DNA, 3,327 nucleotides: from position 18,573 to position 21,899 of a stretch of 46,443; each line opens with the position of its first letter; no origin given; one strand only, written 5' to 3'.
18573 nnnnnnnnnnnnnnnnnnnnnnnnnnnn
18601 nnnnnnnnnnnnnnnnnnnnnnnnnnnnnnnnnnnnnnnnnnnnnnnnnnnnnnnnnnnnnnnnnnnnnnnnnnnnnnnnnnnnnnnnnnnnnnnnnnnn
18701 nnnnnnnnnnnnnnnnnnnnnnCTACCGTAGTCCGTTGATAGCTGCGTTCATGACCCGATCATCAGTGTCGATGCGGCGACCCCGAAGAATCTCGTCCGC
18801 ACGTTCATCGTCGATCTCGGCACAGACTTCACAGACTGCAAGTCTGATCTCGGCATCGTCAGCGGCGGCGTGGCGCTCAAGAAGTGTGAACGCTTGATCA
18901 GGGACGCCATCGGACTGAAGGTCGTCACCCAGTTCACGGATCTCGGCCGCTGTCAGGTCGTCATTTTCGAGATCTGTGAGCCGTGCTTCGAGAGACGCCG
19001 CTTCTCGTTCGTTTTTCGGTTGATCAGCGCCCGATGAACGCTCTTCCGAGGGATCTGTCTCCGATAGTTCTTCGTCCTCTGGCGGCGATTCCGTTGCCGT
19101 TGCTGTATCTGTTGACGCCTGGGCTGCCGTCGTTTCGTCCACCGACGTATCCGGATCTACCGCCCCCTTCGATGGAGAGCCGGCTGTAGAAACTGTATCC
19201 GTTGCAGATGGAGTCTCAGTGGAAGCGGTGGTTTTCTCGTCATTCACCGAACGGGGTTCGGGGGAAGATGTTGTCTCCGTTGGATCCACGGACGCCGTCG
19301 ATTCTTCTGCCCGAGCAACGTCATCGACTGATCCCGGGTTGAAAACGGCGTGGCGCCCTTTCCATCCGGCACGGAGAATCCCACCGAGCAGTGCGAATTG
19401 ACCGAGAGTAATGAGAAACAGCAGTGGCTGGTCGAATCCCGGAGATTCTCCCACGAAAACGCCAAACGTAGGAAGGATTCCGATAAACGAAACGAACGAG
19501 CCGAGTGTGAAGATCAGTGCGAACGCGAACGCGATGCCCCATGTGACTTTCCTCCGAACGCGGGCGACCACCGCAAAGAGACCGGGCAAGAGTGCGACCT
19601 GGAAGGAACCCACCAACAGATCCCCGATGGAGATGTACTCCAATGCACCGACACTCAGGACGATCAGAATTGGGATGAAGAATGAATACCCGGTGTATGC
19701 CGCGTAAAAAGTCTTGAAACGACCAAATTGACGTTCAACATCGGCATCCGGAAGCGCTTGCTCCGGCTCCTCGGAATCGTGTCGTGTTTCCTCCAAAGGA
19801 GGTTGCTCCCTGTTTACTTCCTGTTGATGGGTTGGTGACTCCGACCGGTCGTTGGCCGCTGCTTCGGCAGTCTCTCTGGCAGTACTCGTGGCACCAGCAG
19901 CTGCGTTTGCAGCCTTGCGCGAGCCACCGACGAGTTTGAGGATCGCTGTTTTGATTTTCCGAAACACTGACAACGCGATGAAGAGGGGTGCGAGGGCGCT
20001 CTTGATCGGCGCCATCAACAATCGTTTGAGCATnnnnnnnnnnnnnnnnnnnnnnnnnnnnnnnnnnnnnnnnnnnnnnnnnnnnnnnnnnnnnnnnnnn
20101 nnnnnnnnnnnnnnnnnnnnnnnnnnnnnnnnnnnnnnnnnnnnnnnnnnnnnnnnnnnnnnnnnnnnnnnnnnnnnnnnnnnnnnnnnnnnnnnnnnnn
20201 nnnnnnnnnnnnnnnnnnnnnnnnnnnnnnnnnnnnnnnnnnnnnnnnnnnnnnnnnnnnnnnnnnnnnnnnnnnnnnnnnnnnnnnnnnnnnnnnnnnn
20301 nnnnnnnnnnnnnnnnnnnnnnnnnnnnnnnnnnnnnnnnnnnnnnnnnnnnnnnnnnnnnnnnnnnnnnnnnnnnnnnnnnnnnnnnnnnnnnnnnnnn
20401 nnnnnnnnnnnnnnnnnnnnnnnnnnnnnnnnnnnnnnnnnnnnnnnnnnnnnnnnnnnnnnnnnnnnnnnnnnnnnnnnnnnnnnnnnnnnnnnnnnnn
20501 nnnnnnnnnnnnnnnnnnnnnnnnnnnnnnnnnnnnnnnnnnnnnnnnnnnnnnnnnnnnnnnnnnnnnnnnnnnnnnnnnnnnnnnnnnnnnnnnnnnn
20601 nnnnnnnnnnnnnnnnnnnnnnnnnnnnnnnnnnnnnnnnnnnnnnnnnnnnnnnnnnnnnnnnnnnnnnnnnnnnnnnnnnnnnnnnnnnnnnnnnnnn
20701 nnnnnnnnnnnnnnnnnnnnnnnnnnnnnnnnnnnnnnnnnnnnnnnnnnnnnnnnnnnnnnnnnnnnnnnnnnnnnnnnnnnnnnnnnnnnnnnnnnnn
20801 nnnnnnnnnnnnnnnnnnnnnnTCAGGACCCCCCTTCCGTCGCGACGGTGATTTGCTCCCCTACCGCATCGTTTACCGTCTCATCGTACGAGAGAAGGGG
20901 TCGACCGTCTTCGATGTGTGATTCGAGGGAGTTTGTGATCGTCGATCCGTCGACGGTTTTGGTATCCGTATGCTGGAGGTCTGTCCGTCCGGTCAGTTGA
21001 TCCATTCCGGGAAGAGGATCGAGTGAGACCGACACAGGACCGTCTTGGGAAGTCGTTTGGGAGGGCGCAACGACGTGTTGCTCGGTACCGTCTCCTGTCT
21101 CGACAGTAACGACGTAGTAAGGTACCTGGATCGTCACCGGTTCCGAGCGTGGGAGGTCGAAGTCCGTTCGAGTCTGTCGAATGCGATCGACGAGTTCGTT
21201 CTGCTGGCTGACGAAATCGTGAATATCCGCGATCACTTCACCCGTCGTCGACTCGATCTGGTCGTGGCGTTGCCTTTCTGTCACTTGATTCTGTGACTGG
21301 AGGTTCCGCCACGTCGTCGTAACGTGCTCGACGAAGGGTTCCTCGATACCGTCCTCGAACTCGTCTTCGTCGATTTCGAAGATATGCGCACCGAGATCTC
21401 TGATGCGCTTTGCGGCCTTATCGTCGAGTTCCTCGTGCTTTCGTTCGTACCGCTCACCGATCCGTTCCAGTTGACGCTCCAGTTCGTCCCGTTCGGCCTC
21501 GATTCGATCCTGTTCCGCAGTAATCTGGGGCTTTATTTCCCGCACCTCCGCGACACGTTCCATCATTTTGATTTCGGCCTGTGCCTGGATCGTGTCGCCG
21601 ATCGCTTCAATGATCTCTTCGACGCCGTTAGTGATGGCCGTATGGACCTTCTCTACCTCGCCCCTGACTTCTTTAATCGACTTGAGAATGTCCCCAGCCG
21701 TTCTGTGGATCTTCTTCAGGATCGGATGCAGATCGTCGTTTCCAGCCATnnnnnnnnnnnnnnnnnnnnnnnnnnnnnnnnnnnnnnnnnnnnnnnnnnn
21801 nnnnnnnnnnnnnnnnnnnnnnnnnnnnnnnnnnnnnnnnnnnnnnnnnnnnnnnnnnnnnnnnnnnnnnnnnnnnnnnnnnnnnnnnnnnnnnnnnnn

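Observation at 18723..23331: Translationally coupled four-gene operon built around a bactofilin-like protein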

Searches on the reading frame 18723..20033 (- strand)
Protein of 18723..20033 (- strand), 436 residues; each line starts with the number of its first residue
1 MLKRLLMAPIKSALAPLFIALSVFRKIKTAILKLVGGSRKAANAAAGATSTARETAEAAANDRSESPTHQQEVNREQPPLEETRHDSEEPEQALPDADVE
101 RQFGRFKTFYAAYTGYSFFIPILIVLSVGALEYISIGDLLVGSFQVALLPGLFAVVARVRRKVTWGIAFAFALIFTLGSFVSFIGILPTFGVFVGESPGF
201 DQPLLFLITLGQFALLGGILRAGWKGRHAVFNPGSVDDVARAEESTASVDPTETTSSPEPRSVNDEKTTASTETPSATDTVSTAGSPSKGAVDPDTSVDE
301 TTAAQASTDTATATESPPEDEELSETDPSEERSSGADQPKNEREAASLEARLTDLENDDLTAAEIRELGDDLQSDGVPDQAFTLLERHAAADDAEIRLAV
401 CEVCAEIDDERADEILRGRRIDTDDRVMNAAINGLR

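Call 3: search_protein_families(library=pfam, proteins=[window:18723-20033:-], max_evalue=1)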
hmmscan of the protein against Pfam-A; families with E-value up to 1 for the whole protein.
window:18723-20033:- (436 aa): 4 families
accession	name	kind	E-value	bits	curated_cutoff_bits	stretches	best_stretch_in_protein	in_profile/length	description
PF13646.12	HEAT_2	-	0.00013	22.6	27.7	1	347-435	3-87/88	HEAT repeats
PF22251.1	PFF1_TM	-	0.0031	17.5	32.3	0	46-143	160-259/300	Vacuolar membrane protease, transmembrane domain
PF16118.10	DUF4834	-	0.16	13.3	27.8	1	15-81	13-77/99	Domain of unknown function (DUF4834)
PF04088.18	Peroxin-13_N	-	0.24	12.1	22.3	1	8-71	53-113/146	Peroxin 13, N-terminal region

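Call 4: search_protein_families(library=ncbifam, proteins=[window:18723-20033:-], max_evalue=1)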
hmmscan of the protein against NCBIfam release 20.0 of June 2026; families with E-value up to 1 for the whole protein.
window:18723-20033:- (436 aa): 1 family
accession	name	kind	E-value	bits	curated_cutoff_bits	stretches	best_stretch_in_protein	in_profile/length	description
NF033761.1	gliding_GltJ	equivalog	0.00097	18.3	450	1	204-349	372-522/671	adventurous gliding motility protein GltJ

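Call 10: search_protein_families(library=padloc, proteins=[window:18723-20033:-], max_evalue=0.1)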
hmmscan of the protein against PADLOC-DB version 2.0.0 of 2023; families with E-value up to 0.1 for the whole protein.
window:18723-20033:- (436 aa): 1 family
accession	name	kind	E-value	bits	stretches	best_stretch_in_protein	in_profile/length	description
PDLC04061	PD-T4-6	-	0.012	13.1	1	245-344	398-490/510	-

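Call 11: search_protein_families(library=phrogs, proteins=[window:18723-20033:-], max_evalue=0.1)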
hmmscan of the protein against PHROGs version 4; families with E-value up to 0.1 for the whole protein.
window:18723-20033:- (436 aa): 1 family
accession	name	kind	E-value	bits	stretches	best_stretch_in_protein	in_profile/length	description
phrog_1178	-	unknown function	0.064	14.3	0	358-410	34-86/88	-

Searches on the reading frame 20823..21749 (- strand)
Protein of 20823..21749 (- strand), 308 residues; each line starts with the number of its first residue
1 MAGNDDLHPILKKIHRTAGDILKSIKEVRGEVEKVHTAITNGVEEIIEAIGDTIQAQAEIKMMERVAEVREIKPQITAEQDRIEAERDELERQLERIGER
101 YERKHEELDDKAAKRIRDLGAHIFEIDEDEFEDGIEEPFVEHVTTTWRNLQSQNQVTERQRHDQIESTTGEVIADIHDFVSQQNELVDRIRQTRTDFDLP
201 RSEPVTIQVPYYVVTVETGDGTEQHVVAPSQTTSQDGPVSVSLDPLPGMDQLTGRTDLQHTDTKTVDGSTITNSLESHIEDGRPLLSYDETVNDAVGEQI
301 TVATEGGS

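Call 3: search_protein_families(library=pfam, proteins=[window:20823-21749:-], max_evalue=1)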
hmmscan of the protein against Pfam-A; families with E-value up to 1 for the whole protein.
window:20823-21749:- (308 aa): 24 families
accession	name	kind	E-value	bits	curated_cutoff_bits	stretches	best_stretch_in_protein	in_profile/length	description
PF07195.17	FliD_C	-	0.00016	21.6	25.4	1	33-111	152-230/236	Flagellar hook-associated protein 2 C-terminus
PF10498.14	IFT57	-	0.00046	19.7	40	1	11-113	224-324/360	Intra-flagellar transport protein 57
PF06103.16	DUF948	-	0.0027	18.3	37.2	0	9-49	19-59/89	Bacterial protein of unknown function (DUF948)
PF04513.17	Baculo_PEP_C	-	0.0058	17.1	38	0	6-53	17-68/140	Baculovirus polyhedron envelope protein, PEP, C terminus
PF12939.12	DUF3837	-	0.0075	17.2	25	1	37-111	18-89/101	Domain of unknown function (DUF3837)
PF16515.11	HIP1_clath_bdg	-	0.028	15.2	28.8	1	62-126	4-68/99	Clathrin-binding domain of Huntingtin-interacting protein 1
PF25217.1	CreS_N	-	0.035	15.1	27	1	67-111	9-53/80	Crescentin, N-terminal segment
PF11740.13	KfrA_N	-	0.057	14.6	26.1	1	21-95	39-107/113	Plasmid replication region DNA-binding N-term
PF24151.2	ArlX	-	0.058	13.3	28.7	0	4-50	59-105/229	ArlX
PF09762.14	CCDC93_CC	-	0.077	12.4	30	1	34-167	66-200/429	CCDC93 coiled-coil domain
PF11727.13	ISG65-75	-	0.083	12.5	25.1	1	5-114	20-125/281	Invariant surface glycoprotein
PF18822.6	CdvA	-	0.11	12.9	30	1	23-111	29-121/123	CdvA-like coiled-coil domain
PF01920.25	Prefoldin_2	-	0.17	12.3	27.6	0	68-113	59-104/106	Prefoldin subunit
PF20515.4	2OG-FeII_Oxy_6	-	0.18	12.2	27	1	75-151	56-133/211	Tet-like 2OG-Fe(II) oxygenase superfamily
PF19994.4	GASH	-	0.23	11.1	27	0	8-57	196-245/398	GTPase-associated system helical domain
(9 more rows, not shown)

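Call 4: search_protein_families(library=ncbifam, proteins=[window:20823-21749:-], max_evalue=1)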
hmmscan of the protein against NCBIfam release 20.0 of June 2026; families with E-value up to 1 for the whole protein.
window:20823-21749:- (308 aa): 5 families
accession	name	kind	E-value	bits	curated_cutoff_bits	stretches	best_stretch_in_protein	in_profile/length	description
TIGR04527.1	mycoplas_twoTM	subfamily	2.5e-05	24.1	125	1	66-193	46-169/248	MG_279/MG_280 family protein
NF009344.0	PRK12705.1-1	equivalog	0.17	10.4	831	1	21-115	44-136/572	hypothetical protein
NF041922.1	DLP_LeoA_gen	subfamily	0.18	10.7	325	1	62-194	276-404/532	LeoA/HP0731 family dynamin-like GTPase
TIGR00414.1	serS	equivalog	0.35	9.8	301.65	1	21-174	13-161/418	serine--tRNA ligase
TIGR03998.1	thiol_BshC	equivalog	0.45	9.3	265.8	1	12-123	378-487/529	bacillithiol biosynthesis cysteine-adding enzyme BshC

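Call 10: search_protein_families(library=padloc, proteins=[window:20823-21749:-], max_evalue=0.1)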
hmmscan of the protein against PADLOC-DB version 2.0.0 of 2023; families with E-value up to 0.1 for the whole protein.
window:20823-21749:- (308 aa): 19 families
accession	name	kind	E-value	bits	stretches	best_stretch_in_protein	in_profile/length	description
PDLC00647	ZorA3|ZorA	-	0.00021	17.9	1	27-185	343-549/780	MotA/ExbB/TolQ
PDLC03859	LmuB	-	0.00023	18.5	1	44-197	349-486/611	-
PDLC03839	LeoA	-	0.00029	18.1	1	42-193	240-386/559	-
PDLC00551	JetC2|JetC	-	0.00031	16.7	1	15-192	880-1058/1365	DUF3584 domain; MukB-like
PDLC03842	LeoB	-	0.00041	17.4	1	31-189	248-402/568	-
PDLC03865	LmuB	-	0.00041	16.7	1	7-196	535-732/1007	-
PDLC00648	ZorA3|ZorA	-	0.00055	16.8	1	26-194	296-430/692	MotA/ExbB/TolQ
PDLC00650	ZorA3|ZorA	-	0.00057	16.5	1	37-195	589-750/1063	MotA/ExbB/TolQ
PDLC00582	JetC3|JetC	-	0.0007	15.5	1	23-189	860-1025/1472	DUF3584 domain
PDLC00601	ZorA1|ZorA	-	0.0008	16.2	1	29-190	357-494/699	MotA/ExbB/TolQ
PDLC04135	mad3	-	0.0013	16.3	1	54-136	142-224/374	mads_3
PDLC00453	JetA1|JetA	-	0.0021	14.8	1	20-168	244-384/504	DUF5716 domain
PDLC00581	JetC3|JetC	-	0.0035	13.2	1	11-176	795-959/1473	DUF3584 domain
PDLC03841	LeoBC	-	0.0067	13.6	1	44-192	276-440/601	-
PDLC00640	ZorA2|ZorA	-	0.013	12.2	1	10-189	401-579/590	MotA/ExbB/TolQ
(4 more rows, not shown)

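Call 11: search_protein_families(library=phrogs, proteins=[window:20823-21749:-], max_evalue=0.1)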
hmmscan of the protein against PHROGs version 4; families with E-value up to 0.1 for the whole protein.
window:20823-21749:- (308 aa): 3 families
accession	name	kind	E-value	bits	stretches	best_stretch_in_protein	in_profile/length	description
phrog_29176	-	unknown function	0.00077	20.3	1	59-210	21-174/182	-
phrog_4703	-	unknown function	0.011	16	0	87-185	132-217/389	-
phrog_30487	-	unknown function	0.097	13.3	0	49-121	95-170/180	-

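Call 52: search_solved_structures(query=A2, max_evalue=10, show_alignments=1)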
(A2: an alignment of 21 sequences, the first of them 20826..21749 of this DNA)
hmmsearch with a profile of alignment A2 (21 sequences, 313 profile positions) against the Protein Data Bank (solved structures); distinct sequences matched with E-value up to 10: 5.
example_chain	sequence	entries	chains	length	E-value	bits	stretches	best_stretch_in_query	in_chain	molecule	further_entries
6snz_A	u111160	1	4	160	0.16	14.8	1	12-114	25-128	Prelamin-A/C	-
3ge4_A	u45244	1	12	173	0.76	12.6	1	45-99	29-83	DNA PROTECTION DURING STARVATION PROTEIN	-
2yny_A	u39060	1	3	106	0.78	12.6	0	10-47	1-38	GENERAL CONTROL PROTEIN GCN4, PUTATIVE INNER MEMBRANE PROTEIN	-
5zuv_A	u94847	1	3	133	1.3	11.9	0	21-70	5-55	Spike glycoprotein,Spike glycoprotein,inhibitor EK1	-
8qkd_A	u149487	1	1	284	5.7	9.8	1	6-50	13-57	sc-CC-5-24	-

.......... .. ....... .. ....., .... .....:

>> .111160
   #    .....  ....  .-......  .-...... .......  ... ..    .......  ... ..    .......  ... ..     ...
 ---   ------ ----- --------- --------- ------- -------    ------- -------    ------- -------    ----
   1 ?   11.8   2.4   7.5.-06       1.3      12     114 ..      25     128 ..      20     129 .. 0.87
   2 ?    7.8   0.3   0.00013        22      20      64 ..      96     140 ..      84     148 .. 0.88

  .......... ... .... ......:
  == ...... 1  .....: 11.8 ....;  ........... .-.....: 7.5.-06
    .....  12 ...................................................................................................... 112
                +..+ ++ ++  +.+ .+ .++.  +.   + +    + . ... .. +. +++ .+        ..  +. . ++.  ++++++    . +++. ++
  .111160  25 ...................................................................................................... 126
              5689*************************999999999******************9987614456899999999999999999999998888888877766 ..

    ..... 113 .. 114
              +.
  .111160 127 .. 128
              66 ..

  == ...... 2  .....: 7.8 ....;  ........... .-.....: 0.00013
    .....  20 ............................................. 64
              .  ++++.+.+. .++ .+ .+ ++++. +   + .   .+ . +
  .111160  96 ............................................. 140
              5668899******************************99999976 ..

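Call 65: search_protein_families(library=pfam, alignment_id=A2, max_evalue=0.01)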
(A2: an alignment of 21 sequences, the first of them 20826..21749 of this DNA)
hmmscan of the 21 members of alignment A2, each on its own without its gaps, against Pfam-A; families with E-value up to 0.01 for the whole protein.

A. member 1, window:20826-21749:- (308 aa): 5 families
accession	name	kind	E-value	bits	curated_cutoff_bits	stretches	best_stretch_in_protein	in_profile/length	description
PF07195.17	FliD_C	-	0.00016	21.6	25.4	0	33-111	152-230/236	Flagellar hook-associated protein 2 C-terminus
PF10498.14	IFT57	-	0.00046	19.7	40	1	11-113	224-324/360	Intra-flagellar transport protein 57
PF06103.16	DUF948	-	0.0027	18.3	37.2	0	9-49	19-59/89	Bacterial protein of unknown function (DUF948)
PF04513.17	Baculo_PEP_C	-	0.0058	17.1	38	0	6-53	17-68/140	Baculovirus polyhedron envelope protein, PEP, C terminus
PF12939.12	DUF3837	-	0.0075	17.2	25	0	37-111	18-89/101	Domain of unknown function (DUF3837)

B. families by the number of members that match (of 21 scanned): 23 families
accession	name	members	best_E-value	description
PF04513.17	Baculo_PEP_C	9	0.00058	Baculovirus polyhedron envelope protein, PEP, C terminus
PF07195.17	FliD_C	8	9.1e-05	Flagellar hook-associated protein 2 C-terminus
PF06103.16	DUF948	8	0.00052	Bacterial protein of unknown function (DUF948)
PF10498.14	IFT57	5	0.00037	Intra-flagellar transport protein 57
PF07889.17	DUF1664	5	0.0013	Protein of unknown function (DUF1664)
PF11740.13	KfrA_N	3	0.00011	Plasmid replication region DNA-binding N-term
PF06160.17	EzrA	3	0.0013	Septation ring formation regulator, EzrA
PF03999.17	MAP65_ASE1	2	3.1e-05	Microtubule associated protein (MAP65/ASE1 family)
PF01442.23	Apolipoprotein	2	0.0011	Apolipoprotein A1/A4/E domain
PF00512.31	HisKA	1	0.00057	His Kinase A (phospho-acceptor) domain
PF13166.12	AAA_13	1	0.0024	AAA domain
PF06156.18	YabA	1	0.0032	Initiation control protein YabA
PF05667.16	CCDC22_CC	1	0.0034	CCDC22 protein coiled-coil region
PF15294.11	Leu_zip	1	0.005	Leucine zipper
PF05478.16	Prominin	1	0.0051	Prominin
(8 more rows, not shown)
